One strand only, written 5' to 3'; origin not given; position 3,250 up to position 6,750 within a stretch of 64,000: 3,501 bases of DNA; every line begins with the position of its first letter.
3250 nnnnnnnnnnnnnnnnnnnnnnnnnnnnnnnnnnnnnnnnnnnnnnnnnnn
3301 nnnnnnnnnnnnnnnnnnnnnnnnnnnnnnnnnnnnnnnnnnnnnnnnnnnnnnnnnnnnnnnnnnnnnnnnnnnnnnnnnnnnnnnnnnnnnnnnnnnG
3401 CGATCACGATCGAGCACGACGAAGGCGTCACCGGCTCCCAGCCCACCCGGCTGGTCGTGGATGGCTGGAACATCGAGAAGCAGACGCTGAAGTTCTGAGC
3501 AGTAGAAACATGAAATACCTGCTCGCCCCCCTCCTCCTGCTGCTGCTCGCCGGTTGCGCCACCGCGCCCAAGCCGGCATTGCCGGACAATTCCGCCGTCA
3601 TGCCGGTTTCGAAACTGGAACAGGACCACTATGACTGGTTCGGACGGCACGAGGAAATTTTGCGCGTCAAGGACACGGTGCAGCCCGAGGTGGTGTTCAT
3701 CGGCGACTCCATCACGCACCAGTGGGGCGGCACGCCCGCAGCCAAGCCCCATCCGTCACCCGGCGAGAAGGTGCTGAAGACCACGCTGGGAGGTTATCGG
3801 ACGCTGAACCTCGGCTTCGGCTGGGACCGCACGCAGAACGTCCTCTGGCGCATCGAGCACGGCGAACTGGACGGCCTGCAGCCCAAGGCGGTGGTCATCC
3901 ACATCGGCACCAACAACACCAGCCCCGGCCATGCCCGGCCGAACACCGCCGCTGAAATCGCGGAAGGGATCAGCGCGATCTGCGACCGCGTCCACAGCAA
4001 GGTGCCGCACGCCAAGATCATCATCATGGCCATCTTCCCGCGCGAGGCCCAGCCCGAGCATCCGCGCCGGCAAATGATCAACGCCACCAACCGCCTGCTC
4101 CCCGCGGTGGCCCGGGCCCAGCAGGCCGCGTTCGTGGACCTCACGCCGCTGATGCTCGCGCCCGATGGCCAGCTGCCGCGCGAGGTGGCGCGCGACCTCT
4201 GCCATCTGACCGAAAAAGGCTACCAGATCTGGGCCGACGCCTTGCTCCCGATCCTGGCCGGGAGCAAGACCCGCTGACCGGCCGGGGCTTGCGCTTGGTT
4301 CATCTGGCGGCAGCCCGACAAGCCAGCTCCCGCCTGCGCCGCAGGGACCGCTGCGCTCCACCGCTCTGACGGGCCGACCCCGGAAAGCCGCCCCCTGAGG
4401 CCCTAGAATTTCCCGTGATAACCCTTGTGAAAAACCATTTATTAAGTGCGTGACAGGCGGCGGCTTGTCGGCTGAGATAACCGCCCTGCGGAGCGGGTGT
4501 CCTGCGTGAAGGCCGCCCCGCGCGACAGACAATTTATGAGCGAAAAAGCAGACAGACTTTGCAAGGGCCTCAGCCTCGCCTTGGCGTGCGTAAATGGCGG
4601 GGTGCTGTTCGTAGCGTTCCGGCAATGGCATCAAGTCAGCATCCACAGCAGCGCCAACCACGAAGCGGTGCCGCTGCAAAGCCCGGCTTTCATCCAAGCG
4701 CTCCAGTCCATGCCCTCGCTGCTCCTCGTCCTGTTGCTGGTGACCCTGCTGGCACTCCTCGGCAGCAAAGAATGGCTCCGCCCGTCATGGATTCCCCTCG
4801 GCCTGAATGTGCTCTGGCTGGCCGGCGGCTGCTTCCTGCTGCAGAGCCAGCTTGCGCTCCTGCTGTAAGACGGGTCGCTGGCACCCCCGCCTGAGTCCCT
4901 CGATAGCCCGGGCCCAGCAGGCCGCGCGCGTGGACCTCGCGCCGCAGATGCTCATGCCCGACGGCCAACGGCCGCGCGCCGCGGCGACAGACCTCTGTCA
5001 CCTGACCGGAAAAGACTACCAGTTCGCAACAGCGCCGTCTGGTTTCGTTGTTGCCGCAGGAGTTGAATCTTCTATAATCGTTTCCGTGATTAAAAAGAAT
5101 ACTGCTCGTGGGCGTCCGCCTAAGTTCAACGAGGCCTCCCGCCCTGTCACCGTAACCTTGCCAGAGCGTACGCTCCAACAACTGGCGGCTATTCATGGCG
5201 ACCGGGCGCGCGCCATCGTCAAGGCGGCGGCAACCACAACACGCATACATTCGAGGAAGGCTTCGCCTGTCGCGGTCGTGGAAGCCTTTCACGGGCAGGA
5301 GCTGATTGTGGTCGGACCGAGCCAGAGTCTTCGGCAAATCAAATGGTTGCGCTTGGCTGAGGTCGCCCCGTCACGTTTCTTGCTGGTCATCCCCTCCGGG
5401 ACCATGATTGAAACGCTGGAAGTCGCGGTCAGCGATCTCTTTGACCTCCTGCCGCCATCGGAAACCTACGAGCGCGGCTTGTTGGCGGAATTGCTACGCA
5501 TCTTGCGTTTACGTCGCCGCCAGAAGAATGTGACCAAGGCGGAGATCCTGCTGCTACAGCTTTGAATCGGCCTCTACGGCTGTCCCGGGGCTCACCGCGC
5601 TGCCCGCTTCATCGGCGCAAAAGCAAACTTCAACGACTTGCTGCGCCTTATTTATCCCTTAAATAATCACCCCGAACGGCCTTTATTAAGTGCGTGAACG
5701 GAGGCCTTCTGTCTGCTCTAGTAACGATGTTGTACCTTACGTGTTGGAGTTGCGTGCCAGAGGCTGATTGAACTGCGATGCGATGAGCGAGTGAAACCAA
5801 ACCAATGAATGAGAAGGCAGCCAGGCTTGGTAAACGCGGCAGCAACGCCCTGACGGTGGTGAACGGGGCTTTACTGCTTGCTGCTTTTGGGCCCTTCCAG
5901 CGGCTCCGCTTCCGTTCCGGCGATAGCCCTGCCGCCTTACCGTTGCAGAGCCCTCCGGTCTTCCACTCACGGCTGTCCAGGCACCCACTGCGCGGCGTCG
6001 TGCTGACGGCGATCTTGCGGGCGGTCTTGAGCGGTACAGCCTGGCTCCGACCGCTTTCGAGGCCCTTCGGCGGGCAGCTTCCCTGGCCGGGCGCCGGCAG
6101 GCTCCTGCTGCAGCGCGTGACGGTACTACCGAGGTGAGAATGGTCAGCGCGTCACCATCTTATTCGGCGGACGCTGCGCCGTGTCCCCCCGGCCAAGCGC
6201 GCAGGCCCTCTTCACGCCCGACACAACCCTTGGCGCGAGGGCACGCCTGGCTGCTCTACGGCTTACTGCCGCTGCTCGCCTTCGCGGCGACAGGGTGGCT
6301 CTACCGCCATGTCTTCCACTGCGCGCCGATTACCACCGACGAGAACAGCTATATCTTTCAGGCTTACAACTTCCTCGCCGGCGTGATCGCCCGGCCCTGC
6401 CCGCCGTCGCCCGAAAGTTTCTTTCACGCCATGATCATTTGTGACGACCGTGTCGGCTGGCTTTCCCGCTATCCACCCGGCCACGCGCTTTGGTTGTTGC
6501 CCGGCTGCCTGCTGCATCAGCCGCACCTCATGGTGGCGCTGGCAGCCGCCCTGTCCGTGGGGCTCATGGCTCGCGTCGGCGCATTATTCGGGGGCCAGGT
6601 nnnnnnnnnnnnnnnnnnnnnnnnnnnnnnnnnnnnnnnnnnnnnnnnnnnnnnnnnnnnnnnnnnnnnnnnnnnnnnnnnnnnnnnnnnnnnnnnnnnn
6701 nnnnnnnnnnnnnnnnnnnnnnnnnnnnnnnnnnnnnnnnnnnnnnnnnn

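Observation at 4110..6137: Tandem duplication of [SGNH 3' end - AT-rich upstream element - 110-aa gene], with the regulator gene present only in the second copy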

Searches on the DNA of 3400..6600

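Call 16: search_rna_families(source=window, start=3400, end=6600, threshold=evalue, max_evalue=1)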
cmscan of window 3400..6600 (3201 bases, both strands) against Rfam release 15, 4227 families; matches with E-value up to 1: 0.
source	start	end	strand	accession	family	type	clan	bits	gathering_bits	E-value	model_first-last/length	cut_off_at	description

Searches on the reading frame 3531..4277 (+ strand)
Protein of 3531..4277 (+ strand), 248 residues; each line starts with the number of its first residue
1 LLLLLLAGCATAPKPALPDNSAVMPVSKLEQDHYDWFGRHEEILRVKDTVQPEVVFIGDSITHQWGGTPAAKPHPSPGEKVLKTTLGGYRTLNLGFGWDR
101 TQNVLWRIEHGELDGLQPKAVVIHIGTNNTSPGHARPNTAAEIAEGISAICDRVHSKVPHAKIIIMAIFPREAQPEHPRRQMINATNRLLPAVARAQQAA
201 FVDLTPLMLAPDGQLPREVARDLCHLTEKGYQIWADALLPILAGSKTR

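Call 9: search_protein_families(library=pfam, proteins=[window:3531-4277:+], max_evalue=0.1)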
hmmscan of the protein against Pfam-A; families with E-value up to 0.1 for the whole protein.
window:3531-4277:+ (248 aa): 3 families
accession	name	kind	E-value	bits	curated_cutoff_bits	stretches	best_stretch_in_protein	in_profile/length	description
PF13472.12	Lipase_GDSL_2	-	2.6e-31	109.9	32.9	1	56-233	1-178/178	GDSL-like Lipase/Acylhydrolase family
PF00657.28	Lipase_GDSL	-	2.7e-08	34.7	23.6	1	54-238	1-208/208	GDSL-like Lipase/Acylhydrolase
PF04311.20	DUF459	-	0.0022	17.8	27.2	0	115-237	57-193/197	Protein of unknown function (DUF459)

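Call 10: search_protein_families(library=ncbifam, proteins=[window:3531-4277:+], max_evalue=0.1)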
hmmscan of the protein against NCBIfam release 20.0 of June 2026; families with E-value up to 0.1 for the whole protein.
window:3531-4277:+ (248 aa): 1 family
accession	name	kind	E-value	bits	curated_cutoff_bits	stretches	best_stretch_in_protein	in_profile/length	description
NF042968.1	AcxylEst_AxeA1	equivalog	0.0001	20.8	700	1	54-235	277-456/459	acetylxylan esterase AxeA1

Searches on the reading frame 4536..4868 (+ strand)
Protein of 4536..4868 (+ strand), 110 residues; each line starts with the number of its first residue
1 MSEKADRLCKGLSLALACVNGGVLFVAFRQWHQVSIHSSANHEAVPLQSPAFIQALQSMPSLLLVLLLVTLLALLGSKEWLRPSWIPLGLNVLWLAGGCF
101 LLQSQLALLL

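Call 9: search_protein_families(library=pfam, proteins=[window:4536-4868:+], max_evalue=0.1)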
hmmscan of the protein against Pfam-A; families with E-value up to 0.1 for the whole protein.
window:4536-4868:+ (110 aa): 0 families

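Call 10: search_protein_families(library=ncbifam, proteins=[window:4536-4868:+], max_evalue=0.1)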
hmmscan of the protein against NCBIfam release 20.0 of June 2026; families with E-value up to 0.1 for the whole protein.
window:4536-4868:+ (110 aa): 0 families

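Call 26: find_homologous_proteins(query=window:4536-4868:+, max_evalue=1)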
Query window:4536-4868:+ (110 aa): 1 proteins with E <= 1 among 8000 candidates.
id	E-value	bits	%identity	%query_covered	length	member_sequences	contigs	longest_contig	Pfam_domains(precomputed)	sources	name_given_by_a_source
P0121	7.3e-63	227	100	100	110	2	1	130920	-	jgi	jgi:hypothetical protein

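Call 27: find_encoding_contigs(protein=P0121, flank=10000, max_places=4)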
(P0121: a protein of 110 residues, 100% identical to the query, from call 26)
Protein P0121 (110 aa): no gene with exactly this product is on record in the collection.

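Call 42: search_protein_representatives(alignment_id=A3)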
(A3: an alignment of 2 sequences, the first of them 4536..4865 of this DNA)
Query: 2 sequences, 110 profile positions. Proteins with E-value up to 0.001 (for the whole library): 14; up to 1e-10: 3; up to 1e-30: 2. The best 14 are listed.
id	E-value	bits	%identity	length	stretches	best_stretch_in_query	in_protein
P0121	4.0e-55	200.7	-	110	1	1-109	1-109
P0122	6.9e-33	129.1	-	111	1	1-109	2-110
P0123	1.8e-19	85.9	-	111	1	2-108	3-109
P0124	1.7e-09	53.8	-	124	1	1-101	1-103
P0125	4.9e-09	52.3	-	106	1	1-108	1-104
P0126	6.4e-07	45.5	-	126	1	5-102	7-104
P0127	8.1e-06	42.0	-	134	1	1-108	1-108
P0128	1.3e-05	41.4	-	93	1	1-103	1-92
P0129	8.9e-05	38.6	-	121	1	1-100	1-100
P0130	1.1e-04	38.4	-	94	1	1-103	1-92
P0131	4.2e-04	36.5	-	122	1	1-102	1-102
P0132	5.9e-04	36.0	-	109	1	3-110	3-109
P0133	6.7e-04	35.8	-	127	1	1-101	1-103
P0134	8.5e-04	35.5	-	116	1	11-105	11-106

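Call 46: find_encoding_contigs(protein=P0122, flank=10000, max_places=4)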
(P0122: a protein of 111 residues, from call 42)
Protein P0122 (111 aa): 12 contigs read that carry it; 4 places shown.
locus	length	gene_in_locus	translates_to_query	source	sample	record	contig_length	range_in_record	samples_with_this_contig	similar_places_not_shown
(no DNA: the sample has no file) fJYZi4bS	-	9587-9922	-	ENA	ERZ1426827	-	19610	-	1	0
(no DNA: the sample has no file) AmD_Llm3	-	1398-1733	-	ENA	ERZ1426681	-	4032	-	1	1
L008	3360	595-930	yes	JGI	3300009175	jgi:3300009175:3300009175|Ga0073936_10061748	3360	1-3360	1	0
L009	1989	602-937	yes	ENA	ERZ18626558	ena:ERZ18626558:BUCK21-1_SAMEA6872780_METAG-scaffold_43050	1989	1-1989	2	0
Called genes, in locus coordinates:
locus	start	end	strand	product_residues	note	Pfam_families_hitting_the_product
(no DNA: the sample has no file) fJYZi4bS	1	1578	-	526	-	?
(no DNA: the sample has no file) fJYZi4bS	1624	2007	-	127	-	PF01850:PIN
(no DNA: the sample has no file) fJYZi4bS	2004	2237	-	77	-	PF02604:PhdYeFM_antitox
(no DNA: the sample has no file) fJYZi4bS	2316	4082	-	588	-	PF01839:FG-GAP (faint), PF18370:RGI_lyase, PF13517:FG-GAP_3 (faint), PF21348:RGL11_C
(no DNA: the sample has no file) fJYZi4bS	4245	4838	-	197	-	PF06439:3keto-disac_hyd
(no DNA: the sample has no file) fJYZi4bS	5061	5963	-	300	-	-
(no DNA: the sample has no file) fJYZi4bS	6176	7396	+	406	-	-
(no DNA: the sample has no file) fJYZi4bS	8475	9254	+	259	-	PF00657:Lipase_GDSL, PF13472:Lipase_GDSL_2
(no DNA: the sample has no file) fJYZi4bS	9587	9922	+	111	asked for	-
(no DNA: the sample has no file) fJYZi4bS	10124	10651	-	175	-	-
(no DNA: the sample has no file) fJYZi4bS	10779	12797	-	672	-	PF07691:PA14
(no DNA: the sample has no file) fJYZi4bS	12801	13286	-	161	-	-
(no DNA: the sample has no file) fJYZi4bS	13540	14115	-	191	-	PF14237:GYF_2, PF17319:DUF5362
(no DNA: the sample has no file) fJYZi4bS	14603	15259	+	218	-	-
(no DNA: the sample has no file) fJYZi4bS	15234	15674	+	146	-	-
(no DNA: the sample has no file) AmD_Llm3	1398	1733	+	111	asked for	-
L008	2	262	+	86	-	?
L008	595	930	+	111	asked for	-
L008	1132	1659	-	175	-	-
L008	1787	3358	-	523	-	?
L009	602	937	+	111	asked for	-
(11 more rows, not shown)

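Call 58: find_encoding_contigs(protein=P0123, flank=6000, max_places=2)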
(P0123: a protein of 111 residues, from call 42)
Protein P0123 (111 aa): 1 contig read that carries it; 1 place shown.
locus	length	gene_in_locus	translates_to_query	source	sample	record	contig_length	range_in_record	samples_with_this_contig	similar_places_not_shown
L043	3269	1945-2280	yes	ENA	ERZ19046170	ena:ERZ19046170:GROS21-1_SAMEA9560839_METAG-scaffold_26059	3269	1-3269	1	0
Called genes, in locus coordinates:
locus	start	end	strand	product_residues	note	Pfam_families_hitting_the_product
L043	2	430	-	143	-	?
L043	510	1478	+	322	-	PF16355:DUF4982, PF02369:Big_1 (weak), PF18565:Glyco_hydro2_C5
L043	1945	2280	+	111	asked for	-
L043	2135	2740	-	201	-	-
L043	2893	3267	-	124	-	?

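Call 59: find_encoding_contigs(protein=P0125, flank=6000, max_places=2)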
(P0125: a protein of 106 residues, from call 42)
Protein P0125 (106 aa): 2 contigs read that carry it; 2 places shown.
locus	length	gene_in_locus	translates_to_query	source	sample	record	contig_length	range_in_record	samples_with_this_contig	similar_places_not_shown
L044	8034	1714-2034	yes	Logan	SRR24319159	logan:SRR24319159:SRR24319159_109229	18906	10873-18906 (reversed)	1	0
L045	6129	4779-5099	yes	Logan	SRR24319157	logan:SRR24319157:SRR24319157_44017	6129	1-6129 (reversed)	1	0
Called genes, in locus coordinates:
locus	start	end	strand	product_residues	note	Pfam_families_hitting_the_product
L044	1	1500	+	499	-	?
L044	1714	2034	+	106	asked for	-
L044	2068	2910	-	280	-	-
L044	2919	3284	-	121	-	PF00581:Rhodanese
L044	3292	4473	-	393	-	PF10282:Lactonase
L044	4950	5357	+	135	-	PF07963:N_methyl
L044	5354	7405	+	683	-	-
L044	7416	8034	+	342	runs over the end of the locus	-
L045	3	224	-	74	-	?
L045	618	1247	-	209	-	-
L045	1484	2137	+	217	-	-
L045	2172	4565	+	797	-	PF02219:MTHFR, PF12225:DUF5981, PF00809:Pterin_bind (weak)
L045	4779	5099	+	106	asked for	-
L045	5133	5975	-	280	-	-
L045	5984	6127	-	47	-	?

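Call 60: find_encoding_contigs(protein=P0124, flank=6000, max_places=2)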
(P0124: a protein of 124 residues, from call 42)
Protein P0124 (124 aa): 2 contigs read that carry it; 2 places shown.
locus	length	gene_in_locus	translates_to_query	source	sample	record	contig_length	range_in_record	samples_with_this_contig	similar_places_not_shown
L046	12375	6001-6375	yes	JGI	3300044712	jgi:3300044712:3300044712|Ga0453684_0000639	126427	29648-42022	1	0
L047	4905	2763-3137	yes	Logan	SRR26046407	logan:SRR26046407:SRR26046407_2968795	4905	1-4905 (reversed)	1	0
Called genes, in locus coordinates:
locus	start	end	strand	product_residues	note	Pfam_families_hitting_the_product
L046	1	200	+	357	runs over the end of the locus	PF00005:ABC_tran, PF02463:SMC_N (faint), PF13304:AAA_21 (faint), PF08402:TOBE_2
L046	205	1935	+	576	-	PF13416:SBP_bac_8 (weak), PF13343:SBP_bac_6, PF13531:SBP_bac_11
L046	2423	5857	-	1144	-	PF00070:Pyr_redox (faint), PF00890:FAD_binding_2 (faint), PF01134:GIDA (weak), PF01266:DAO (faint), PF07992:Pyr_redox_2 (weak), PF12831:FAD_oxidored, PF00754:F5_F8_type_C, PF12831:FAD_oxidored, +2 more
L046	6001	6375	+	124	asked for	-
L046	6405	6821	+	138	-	PF00515:TPR_1 (faint)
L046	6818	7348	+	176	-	PF01661:Macro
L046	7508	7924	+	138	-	-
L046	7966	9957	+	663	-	PF00456:Transketolase_N, PF00676:E1_dh (weak), PF02779:Transket_pyr, PF22613:Transketolase_C_1, PF02780:Transketolase_C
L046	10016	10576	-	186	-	PF00293:NUDIX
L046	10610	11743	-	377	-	PF04055:Radical_SAM, PF06968:BATS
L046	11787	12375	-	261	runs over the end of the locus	PF05690:ThiG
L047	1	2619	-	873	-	?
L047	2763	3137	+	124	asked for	-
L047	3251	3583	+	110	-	PF00515:TPR_1 (faint)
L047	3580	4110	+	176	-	PF01661:Macro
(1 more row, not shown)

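Call 66: search_protein_families(library=pfam, proteins=[L008:1132-1659:-], max_evalue=0.01)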
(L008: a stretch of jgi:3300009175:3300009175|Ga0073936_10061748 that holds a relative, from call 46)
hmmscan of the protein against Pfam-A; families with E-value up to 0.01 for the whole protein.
L008:1132-1659:- (175 aa): 0 families

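Call 71: search_protein_families(library=padloc, proteins=[window:4536-4868:+], max_evalue=0.1)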
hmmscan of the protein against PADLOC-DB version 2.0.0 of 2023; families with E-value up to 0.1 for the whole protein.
window:4536-4868:+ (110 aa): 0 families
